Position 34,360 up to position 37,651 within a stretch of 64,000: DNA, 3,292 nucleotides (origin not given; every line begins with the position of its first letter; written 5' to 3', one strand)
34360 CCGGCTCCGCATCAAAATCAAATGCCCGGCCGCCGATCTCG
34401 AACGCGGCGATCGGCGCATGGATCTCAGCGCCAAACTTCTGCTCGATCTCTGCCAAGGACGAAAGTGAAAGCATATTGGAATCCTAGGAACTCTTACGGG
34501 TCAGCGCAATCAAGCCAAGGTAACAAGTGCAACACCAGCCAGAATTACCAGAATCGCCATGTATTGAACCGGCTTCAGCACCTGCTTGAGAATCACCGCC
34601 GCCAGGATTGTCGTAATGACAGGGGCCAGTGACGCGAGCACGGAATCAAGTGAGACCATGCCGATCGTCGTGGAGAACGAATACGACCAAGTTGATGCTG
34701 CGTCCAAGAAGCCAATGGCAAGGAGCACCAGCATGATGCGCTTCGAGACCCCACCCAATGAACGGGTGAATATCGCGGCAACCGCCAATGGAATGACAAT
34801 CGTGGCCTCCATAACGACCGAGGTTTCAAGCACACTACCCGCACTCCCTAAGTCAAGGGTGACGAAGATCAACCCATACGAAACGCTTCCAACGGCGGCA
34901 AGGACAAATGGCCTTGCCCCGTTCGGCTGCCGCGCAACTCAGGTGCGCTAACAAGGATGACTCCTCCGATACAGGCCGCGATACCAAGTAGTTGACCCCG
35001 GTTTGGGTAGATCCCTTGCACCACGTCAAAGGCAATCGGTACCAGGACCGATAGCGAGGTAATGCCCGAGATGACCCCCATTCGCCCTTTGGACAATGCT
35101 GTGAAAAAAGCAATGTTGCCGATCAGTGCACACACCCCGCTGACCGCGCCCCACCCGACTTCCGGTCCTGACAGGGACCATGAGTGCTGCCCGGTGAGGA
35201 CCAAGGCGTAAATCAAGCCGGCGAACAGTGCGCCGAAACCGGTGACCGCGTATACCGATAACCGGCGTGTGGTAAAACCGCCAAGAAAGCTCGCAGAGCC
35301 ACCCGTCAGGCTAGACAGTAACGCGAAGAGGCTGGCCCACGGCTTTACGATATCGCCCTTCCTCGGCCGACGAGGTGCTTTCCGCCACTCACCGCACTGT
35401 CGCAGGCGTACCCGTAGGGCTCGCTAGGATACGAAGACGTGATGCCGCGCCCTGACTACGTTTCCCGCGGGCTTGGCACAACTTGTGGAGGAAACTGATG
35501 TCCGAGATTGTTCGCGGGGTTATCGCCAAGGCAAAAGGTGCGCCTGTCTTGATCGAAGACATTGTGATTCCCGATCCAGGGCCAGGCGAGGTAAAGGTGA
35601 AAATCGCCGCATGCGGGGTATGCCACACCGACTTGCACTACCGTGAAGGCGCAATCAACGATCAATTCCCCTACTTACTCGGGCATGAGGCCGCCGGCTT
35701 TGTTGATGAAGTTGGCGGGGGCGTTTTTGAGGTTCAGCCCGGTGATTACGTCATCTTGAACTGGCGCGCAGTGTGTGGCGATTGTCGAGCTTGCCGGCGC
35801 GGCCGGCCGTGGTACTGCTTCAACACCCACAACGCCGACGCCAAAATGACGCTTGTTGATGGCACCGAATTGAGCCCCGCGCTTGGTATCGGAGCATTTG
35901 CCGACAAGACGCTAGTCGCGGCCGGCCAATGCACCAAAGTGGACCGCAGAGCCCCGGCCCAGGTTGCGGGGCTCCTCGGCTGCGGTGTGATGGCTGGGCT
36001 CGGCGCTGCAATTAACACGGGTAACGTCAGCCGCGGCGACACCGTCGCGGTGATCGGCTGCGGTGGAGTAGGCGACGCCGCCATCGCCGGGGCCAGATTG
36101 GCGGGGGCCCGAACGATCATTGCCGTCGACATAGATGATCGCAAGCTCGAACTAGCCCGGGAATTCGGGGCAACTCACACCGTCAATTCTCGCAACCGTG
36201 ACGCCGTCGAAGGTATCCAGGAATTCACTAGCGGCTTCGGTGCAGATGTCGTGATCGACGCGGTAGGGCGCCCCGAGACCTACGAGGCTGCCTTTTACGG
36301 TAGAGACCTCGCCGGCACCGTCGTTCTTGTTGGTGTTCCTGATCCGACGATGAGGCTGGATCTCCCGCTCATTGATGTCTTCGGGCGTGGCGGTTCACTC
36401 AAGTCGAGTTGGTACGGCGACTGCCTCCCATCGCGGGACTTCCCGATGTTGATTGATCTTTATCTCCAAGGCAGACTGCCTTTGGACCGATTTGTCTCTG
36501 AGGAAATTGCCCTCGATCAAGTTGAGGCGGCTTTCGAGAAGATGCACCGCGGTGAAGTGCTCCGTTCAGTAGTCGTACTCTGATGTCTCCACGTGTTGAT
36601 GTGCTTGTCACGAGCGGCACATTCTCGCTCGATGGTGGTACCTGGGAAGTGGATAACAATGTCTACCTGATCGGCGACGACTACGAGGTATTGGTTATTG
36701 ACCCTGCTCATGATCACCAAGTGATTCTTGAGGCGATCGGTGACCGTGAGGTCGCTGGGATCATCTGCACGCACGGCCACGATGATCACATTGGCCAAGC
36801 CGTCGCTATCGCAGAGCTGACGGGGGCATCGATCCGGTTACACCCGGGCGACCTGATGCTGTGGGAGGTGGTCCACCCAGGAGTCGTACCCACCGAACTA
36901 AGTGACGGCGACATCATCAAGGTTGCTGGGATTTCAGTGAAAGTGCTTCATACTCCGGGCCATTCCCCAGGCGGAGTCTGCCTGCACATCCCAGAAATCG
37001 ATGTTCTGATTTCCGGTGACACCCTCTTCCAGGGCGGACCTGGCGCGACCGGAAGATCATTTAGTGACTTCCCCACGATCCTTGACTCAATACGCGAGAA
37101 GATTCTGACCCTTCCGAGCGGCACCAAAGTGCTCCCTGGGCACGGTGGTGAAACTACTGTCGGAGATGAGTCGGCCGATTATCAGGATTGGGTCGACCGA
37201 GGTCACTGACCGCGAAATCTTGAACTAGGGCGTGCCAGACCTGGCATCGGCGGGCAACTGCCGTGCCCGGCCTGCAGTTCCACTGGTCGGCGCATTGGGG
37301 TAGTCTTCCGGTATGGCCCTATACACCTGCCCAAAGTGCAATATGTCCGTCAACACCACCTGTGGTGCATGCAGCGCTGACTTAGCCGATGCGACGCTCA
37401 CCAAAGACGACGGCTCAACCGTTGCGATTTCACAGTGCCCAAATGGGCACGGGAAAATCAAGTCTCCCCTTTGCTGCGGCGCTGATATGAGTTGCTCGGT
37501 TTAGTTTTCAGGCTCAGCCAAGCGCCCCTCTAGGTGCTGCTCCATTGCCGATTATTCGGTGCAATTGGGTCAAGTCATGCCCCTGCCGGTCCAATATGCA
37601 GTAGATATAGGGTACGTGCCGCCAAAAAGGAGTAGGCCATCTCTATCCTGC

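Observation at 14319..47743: Concentration of five different oxidative or folate-dependent N-demethylase-type enzymes with no visible Rieske reductase partner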

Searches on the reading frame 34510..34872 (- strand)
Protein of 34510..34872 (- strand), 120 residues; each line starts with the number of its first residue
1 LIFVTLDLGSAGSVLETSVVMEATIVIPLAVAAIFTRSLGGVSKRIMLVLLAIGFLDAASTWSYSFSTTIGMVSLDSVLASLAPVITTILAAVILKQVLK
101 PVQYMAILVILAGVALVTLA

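Call 5: search_protein_families(library=pfam, proteins=[window:34510-34872:-])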
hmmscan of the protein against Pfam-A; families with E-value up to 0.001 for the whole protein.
window:34510-34872:- (120 aa): 2 families
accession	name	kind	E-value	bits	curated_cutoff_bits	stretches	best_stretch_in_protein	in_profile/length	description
PF00892.27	EamA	-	9.6e-09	36.1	28.2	1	25-118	41-134/135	EamA-like transporter family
PF03151.22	TPT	-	8.1e-05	22.6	30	1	18-119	36-137/291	Triose-phosphate Transporter family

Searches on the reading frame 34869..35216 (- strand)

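Call 5: search_protein_families(library=pfam, proteins=[window:34869-35216:-])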
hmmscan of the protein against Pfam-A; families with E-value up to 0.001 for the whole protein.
window:34869-35216:- (115 aa): 1 family
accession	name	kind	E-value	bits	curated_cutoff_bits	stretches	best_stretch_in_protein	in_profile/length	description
PF00892.27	EamA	-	7.7e-06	26.7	28.2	1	10-90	52-134/135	EamA-like transporter family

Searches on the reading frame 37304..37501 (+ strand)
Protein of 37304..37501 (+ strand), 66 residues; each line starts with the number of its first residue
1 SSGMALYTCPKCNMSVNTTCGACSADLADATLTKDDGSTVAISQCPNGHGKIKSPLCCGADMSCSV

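Call 23: search_protein_families(library=pfam, alignment_id=A1, max_evalue=0.01)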
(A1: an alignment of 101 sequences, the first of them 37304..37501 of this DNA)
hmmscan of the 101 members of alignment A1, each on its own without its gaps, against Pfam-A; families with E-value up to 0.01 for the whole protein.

A. member 1, window:37304-37501:+ (66 aa): 0 families

B. families by the number of members that match (of 101 scanned): 11 families
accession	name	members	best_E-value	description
PF02417.20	Chromate_transp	1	8.5e-26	Chromate transporter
PF02583.22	Trns_repr_metal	1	1.2e-20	Metal-sensitive transcriptional repressor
PF02775.26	TPP_enzyme_C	1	1.5e-18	Thiamine pyrophosphate enzyme, C-terminal TPP binding domain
PF00892.27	EamA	1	2.3e-10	EamA-like transporter family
PF07883.17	Cupin_2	1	2.4e-08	Cupin domain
PF03358.20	FMN_red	1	5.9e-08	NADPH-dependent FMN reductase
PF00258.30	Flavodoxin_1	1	5.4e-07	Flavodoxin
PF13237.11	Fer4_10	1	0.0008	4Fe-4S dicluster domain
PF12833.13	HTH_18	1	0.0011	Helix-turn-helix domain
PF05145.17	AbrB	1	0.0027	Transition state regulatory protein AbrB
PF02525.22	Flavodoxin_2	1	0.004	Flavodoxin-like fold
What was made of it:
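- Checked: Pfam on 101 leftover ORFs of at least 40 aa (call 23).
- Tried and rejected: The 63-aa Cys-rich ORF at 37304-37501 has no Pfam match (call 23).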
